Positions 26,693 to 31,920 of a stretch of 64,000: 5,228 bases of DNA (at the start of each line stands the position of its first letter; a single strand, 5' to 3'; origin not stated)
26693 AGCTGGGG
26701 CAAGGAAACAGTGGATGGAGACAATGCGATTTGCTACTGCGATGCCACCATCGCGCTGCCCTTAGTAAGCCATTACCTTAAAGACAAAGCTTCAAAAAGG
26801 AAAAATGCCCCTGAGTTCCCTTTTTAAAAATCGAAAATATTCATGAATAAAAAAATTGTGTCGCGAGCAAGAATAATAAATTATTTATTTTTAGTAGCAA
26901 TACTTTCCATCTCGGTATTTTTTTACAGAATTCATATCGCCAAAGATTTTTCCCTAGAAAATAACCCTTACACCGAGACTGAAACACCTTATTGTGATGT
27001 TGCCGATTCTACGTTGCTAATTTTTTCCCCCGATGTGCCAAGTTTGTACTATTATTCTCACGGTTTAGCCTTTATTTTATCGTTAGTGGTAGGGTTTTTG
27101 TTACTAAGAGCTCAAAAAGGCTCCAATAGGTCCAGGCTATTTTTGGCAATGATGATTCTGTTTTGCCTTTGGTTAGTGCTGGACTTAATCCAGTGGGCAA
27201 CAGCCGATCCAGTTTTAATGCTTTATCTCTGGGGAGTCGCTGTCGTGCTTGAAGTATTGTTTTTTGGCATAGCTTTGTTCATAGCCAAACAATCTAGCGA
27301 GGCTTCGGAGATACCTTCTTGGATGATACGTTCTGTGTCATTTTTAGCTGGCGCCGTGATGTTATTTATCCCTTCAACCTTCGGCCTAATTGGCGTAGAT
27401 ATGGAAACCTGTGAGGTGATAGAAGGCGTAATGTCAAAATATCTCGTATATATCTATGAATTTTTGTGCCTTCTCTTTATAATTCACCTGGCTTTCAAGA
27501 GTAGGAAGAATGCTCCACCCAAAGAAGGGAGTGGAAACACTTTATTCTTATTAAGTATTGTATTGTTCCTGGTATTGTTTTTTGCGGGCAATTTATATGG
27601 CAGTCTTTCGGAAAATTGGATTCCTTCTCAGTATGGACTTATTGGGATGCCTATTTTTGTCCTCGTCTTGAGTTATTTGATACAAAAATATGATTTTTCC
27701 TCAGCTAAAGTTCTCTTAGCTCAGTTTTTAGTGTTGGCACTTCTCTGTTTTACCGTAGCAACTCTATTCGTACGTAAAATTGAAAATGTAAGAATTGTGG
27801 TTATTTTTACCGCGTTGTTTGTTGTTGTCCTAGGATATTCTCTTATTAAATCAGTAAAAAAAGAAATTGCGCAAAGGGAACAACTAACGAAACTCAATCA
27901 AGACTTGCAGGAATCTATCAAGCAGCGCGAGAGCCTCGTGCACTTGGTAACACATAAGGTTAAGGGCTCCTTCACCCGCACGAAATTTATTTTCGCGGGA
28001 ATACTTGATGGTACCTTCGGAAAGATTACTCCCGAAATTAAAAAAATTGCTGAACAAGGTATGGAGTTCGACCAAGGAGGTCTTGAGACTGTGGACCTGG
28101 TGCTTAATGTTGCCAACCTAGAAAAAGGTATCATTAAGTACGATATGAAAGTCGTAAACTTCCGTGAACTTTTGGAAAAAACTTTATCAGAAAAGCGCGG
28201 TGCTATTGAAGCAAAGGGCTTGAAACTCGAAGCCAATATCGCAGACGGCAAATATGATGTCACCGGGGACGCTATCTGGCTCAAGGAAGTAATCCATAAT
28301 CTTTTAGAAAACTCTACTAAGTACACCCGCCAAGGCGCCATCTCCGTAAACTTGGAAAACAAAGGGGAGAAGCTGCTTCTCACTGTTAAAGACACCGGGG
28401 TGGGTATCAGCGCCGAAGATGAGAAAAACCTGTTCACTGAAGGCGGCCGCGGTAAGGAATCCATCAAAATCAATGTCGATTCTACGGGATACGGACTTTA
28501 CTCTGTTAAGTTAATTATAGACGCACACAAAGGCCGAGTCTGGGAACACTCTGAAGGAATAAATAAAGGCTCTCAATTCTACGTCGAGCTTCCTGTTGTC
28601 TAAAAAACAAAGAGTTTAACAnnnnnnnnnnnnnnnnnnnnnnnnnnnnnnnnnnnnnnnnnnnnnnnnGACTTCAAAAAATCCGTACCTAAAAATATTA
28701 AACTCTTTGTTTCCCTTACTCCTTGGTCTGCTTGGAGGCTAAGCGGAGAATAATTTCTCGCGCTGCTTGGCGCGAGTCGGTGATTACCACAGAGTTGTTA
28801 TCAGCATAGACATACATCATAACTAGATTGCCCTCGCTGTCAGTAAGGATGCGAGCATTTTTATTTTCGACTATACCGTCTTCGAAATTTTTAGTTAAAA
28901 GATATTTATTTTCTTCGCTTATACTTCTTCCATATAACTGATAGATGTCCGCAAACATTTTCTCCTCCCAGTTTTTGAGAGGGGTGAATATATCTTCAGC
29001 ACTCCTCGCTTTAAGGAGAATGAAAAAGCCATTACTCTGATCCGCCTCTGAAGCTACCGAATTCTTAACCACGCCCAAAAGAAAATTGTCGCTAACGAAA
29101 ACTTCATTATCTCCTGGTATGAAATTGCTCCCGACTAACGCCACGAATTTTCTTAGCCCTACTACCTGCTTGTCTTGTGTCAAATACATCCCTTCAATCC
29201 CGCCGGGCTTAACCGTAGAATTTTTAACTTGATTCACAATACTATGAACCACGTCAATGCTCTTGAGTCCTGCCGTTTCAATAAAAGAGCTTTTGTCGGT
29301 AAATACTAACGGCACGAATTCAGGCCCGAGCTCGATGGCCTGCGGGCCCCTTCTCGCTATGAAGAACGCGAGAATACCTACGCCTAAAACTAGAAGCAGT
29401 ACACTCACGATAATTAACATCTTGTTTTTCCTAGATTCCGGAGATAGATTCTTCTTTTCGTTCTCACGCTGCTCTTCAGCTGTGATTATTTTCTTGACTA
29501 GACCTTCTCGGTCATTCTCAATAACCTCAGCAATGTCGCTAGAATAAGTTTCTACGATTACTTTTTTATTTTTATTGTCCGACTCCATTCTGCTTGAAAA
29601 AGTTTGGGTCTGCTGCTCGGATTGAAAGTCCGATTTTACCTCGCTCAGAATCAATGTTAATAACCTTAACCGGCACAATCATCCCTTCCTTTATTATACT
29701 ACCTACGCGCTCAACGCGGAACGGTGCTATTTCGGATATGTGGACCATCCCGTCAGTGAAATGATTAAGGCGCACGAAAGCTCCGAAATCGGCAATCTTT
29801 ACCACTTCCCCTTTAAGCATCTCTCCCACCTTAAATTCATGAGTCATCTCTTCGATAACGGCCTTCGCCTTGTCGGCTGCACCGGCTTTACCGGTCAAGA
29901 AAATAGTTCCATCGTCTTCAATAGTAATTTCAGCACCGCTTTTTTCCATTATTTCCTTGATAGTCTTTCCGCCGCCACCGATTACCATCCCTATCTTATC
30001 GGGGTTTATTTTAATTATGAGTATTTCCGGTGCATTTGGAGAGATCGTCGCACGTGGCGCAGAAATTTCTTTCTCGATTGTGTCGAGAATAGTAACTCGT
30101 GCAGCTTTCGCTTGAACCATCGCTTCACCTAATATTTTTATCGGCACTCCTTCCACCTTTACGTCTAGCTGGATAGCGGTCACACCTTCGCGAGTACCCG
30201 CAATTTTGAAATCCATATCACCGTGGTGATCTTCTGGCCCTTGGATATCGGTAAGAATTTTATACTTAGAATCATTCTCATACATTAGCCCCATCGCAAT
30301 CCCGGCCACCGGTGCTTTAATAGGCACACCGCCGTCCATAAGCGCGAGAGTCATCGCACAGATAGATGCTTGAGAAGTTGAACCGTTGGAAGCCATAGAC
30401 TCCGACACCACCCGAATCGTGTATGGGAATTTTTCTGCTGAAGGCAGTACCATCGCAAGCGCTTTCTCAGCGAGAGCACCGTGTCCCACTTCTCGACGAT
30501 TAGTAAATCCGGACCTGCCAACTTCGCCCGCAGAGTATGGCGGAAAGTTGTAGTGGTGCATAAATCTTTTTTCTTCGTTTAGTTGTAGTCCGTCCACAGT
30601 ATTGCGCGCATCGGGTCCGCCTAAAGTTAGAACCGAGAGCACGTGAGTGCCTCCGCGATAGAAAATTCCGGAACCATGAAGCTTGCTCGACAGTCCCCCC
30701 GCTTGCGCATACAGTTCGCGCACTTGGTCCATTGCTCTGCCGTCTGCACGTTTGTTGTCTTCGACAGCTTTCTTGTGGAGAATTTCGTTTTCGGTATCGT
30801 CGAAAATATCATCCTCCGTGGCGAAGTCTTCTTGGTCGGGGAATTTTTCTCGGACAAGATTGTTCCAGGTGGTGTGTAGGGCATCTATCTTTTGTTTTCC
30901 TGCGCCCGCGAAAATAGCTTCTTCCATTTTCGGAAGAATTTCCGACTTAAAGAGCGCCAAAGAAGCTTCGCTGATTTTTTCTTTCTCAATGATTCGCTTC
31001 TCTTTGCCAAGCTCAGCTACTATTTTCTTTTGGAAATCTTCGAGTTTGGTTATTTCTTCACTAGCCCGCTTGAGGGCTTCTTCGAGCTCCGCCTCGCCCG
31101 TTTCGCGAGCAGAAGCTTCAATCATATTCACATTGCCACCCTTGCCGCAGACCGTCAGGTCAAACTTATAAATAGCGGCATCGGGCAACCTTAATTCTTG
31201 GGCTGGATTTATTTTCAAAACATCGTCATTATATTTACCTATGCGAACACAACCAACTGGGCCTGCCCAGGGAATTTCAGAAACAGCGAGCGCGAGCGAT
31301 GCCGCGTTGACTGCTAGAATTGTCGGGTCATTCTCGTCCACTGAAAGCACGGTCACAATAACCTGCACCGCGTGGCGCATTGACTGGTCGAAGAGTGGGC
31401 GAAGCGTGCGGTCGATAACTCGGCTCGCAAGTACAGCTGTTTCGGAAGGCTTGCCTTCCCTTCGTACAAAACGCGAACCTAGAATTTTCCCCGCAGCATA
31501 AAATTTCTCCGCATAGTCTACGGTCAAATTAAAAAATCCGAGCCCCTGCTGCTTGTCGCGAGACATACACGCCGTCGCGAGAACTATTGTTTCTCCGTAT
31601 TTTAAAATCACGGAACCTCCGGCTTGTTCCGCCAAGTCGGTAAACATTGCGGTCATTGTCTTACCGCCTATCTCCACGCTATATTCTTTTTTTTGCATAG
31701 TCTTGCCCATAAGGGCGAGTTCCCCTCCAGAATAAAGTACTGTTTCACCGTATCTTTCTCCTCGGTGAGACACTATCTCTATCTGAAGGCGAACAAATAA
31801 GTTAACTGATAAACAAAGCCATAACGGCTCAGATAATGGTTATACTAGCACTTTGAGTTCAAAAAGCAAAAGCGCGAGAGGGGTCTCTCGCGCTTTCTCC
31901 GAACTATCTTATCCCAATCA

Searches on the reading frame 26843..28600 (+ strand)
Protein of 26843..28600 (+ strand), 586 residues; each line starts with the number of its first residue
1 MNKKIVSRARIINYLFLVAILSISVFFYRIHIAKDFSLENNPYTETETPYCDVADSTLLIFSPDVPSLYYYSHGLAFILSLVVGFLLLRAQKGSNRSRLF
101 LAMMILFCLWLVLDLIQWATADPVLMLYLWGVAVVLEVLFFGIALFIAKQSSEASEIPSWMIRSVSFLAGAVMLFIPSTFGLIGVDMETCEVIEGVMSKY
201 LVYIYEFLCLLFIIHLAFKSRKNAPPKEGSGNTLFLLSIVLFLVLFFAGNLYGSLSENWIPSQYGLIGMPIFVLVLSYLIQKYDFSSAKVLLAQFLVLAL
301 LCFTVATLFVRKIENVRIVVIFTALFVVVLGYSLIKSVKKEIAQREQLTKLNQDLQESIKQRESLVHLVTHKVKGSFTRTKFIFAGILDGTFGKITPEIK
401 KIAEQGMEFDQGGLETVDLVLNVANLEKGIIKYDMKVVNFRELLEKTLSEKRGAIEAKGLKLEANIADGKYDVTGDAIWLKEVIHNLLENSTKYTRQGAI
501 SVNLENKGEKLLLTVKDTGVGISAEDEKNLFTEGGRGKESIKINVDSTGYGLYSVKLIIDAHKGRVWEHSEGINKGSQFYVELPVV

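Call 35: search_protein_families(library=pfam, proteins=[window:26843-28600:+], max_evalue=0.001)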
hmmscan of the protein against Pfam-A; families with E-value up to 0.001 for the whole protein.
window:26843-28600:+ (586 aa): 1 family
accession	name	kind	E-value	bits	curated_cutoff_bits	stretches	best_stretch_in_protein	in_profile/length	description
PF02518.31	HATPase_c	-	5.5e-20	72.3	26.4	1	475-585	1-109/111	Histidine kinase-, DNA gyrase B-, and HSP90-like ATPase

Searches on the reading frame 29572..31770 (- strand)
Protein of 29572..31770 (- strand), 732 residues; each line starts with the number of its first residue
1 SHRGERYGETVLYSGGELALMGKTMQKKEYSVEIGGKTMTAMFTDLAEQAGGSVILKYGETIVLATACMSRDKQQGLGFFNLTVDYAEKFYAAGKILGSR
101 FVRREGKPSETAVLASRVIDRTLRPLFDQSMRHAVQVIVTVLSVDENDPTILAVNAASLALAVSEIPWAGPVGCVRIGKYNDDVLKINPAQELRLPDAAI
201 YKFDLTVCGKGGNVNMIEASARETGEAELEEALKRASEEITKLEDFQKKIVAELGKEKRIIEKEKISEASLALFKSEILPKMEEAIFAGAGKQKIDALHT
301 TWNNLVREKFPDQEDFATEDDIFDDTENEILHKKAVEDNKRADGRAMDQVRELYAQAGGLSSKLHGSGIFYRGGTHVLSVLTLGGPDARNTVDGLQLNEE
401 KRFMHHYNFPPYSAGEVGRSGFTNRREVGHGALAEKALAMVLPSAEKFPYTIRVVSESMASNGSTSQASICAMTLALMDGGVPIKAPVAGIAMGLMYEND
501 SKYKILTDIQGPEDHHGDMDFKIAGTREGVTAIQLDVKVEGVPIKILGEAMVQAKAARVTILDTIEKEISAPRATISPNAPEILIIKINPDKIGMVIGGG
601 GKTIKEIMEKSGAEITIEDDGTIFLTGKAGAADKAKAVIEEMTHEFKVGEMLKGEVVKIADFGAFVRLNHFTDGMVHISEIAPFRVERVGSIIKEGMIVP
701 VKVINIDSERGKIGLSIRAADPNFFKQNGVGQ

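Call 35: search_protein_families(library=pfam, proteins=[window:29572-31770:-], max_evalue=0.001)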
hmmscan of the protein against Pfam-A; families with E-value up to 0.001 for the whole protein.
window:29572-31770:- (732 aa): 4 families
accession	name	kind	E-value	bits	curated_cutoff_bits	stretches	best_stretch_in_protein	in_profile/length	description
PF01138.27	RNase_PH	-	2.2e-48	164.4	25.5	2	44-167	9-130/130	3' exoribonuclease family, domain 1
PF00575.29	S1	-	4.9e-16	59.3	22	1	645-718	1-74/74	S1 RNA binding domain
PF00013.35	KH_1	-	4.1e-12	46.1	21.5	1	585-641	3-66/66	KH domain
PF03725.20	RNase_PH_C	-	1.8e-07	31.4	20.8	0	170-238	1-66/67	3' exoribonuclease family, domain 2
